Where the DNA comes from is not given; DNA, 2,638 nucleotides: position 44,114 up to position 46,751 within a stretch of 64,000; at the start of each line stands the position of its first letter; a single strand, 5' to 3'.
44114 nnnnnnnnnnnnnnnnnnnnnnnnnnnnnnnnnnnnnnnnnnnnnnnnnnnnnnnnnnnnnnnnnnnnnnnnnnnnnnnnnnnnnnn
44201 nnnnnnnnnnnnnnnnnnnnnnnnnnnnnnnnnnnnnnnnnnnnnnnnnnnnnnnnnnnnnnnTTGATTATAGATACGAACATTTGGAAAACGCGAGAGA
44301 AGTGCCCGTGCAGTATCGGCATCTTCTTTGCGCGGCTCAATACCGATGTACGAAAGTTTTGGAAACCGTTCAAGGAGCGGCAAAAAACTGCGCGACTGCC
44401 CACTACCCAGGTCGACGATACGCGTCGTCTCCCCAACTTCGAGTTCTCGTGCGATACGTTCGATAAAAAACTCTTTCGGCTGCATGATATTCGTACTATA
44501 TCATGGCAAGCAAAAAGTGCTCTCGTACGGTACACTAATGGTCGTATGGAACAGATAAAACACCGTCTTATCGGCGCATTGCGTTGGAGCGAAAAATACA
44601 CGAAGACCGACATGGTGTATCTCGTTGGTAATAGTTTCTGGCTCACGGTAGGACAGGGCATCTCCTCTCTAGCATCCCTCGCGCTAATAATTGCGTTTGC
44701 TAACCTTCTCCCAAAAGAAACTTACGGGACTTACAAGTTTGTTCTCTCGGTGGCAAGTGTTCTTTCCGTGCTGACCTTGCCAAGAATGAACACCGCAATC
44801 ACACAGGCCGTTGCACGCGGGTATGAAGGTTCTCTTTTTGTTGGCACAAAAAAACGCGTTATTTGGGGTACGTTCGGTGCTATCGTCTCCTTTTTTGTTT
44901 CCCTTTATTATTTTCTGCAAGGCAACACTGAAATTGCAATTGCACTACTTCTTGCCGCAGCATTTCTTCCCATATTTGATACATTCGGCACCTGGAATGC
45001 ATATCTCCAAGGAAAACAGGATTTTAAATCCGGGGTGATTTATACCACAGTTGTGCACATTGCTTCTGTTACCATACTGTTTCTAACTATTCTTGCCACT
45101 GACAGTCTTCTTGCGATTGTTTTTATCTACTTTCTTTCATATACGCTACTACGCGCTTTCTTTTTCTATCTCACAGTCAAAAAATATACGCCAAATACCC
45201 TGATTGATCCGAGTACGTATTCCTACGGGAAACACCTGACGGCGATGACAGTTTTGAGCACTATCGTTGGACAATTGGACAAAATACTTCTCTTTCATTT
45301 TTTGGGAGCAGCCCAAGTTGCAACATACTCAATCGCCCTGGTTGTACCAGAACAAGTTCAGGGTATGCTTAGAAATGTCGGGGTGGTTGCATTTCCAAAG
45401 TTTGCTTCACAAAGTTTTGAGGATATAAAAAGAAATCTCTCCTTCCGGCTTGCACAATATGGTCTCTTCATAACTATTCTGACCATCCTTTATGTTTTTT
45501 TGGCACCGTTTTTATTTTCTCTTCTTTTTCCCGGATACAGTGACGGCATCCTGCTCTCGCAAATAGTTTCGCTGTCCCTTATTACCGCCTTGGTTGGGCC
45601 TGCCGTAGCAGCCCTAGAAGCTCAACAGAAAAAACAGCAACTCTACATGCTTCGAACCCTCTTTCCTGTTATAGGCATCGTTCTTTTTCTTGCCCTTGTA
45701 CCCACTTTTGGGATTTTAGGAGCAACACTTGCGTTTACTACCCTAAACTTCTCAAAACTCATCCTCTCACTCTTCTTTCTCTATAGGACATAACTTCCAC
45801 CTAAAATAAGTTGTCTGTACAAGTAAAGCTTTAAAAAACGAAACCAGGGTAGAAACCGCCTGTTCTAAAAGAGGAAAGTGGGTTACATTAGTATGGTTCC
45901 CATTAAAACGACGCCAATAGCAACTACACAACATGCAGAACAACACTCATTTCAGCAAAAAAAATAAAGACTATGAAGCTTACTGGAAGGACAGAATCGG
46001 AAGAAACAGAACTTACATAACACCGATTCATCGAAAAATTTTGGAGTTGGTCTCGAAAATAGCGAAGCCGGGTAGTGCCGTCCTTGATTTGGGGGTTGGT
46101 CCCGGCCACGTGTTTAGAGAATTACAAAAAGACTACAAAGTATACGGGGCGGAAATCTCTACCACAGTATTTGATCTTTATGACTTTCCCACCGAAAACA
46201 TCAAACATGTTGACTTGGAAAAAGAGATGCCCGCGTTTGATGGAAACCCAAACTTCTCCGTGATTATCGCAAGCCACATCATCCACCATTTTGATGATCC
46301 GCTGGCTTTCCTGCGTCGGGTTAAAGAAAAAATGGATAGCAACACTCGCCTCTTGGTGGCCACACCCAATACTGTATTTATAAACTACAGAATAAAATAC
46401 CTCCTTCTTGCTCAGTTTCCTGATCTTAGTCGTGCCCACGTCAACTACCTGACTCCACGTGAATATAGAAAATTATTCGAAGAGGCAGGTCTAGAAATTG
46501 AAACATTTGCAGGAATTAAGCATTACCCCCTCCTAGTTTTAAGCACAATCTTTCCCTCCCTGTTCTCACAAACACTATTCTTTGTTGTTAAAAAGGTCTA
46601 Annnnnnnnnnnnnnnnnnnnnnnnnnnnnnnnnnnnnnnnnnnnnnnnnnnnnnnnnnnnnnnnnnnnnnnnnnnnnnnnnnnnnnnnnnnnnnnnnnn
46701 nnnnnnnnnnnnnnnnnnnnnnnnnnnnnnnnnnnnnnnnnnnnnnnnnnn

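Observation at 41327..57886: Large surface-glycan locus with five SAM methyltransferases, a Kdo-kinase-like gene and serial ATGA translational coupling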

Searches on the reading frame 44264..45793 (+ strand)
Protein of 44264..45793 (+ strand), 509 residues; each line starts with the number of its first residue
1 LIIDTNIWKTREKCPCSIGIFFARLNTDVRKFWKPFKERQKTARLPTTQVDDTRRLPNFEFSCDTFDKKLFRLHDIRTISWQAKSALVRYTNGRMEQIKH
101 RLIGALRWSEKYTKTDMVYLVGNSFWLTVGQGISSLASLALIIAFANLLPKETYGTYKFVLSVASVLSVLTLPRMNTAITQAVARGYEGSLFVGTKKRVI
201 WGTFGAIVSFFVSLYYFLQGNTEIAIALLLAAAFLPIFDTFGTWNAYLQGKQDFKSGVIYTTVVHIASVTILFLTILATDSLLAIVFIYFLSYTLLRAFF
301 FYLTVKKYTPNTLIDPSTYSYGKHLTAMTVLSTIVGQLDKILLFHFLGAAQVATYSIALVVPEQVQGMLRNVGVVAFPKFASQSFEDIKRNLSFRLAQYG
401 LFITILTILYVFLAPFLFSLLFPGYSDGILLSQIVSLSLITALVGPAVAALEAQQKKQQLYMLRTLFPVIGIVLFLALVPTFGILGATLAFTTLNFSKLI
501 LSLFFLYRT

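Call 3: search_protein_families(library=pfam, proteins=[window:44264-45793:+], max_evalue=0.01)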
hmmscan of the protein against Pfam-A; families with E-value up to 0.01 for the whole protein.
window:44264-45793:+ (509 aa): 2 families
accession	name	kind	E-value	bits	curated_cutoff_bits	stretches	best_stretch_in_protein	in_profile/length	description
PF01943.22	Polysacc_synt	-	8e-20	71.8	28.2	1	121-381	2-271/274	Polysaccharide biosynthesis protein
PF13440.11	Polysacc_synt_3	-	2.5e-06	27.4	23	1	146-388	3-248/293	Polysaccharide biosynthesis protein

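Call 8: search_protein_families(library=ncbifam, proteins=[window:44264-45793:+], max_evalue=0.01)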
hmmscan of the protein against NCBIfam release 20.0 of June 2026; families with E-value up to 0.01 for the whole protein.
window:44264-45793:+ (509 aa): 1 family
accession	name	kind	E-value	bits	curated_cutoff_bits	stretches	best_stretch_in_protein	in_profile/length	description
NF007773.0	PRK10459.1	equivalog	2.2e-06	27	273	1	237-508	124-404/492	MOP flippase family protein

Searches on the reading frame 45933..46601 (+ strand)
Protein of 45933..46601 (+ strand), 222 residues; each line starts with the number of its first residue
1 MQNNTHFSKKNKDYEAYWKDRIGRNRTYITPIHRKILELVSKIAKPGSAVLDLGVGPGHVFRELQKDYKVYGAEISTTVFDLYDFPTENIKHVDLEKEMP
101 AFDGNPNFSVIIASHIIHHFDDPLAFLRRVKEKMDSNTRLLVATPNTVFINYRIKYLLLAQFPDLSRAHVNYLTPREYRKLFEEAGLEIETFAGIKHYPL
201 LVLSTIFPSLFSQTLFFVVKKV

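Call 3: search_protein_families(library=pfam, proteins=[window:45933-46601:+], max_evalue=0.01)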
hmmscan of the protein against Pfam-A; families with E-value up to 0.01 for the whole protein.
window:45933-46601:+ (222 aa): 7 families
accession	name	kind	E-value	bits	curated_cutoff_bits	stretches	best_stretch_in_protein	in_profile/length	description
PF13489.12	Methyltransf_23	-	1.5e-20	74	27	1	34-190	11-162/164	Methyltransferase domain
PF08242.18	Methyltransf_12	-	3.3e-07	31.4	30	1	51-137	1-95/98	Methyltransferase domain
PF07021.18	MetW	-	3.6e-07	30.4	21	1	37-164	4-129/193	Methionine biosynthesis protein MetW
PF08241.18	Methyltransf_11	-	1.1e-06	29.6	21.2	1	51-133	1-86/95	Methyltransferase domain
PF13847.12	Methyltransf_31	-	1.8e-06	28.1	27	1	45-186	2-145/145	Methyltransferase domain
PF13649.12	Methyltransf_25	-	1.9e-05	25.7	27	1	50-131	1-90/97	Methyltransferase domain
PF05219.18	DREV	-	0.00067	19.3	26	1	48-153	96-199/265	DREV methyltransferase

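Call 8: search_protein_families(library=ncbifam, proteins=[window:45933-46601:+], max_evalue=0.01)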
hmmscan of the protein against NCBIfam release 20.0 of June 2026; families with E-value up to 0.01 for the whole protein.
window:45933-46601:+ (222 aa): 8 families
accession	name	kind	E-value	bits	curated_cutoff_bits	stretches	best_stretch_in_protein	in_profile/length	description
TIGR02081.1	metW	equivalog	3.8e-10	39.6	189.5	1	37-218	4-192/194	methionine biosynthesis protein MetW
TIGR01983.1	UbiG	equivalog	3.6e-08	33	102.95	1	32-200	33-213/228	bifunctional 2-polyprenyl-6-hydroxyphenol methylase/3-demethylubiquinol 3-O-methyltransferase UbiG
TIGR02072.1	BioC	equivalog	7.5e-05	22.6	184.95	1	35-145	22-135/244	malonyl-ACP O-methyltransferase BioC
TIGR04345.1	ovoA_Cterm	equivalog_domain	8.9e-05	22.1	170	1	107-152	134-179/242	putative 4-mercaptohistidine N1-methyltransferase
NF045667.1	MTase_DVU1556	equivalog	0.00016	21.2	155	1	35-143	13-120/213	DVU_1556 family methyltransferase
NF043040.1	corrin_prot_MT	hypoth_equivalog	0.0027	17.2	180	1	38-79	33-75/216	corrinoid protein-associated methyltransferase CpaM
NF010703.0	PRK14103.1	equivalog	0.0042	16.5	320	1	33-145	15-127/256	trans-aconitate 2-methyltransferase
NF004851.0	PRK06202.1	equivalog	0.0073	15.7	243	0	33-123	48-145/237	hypothetical protein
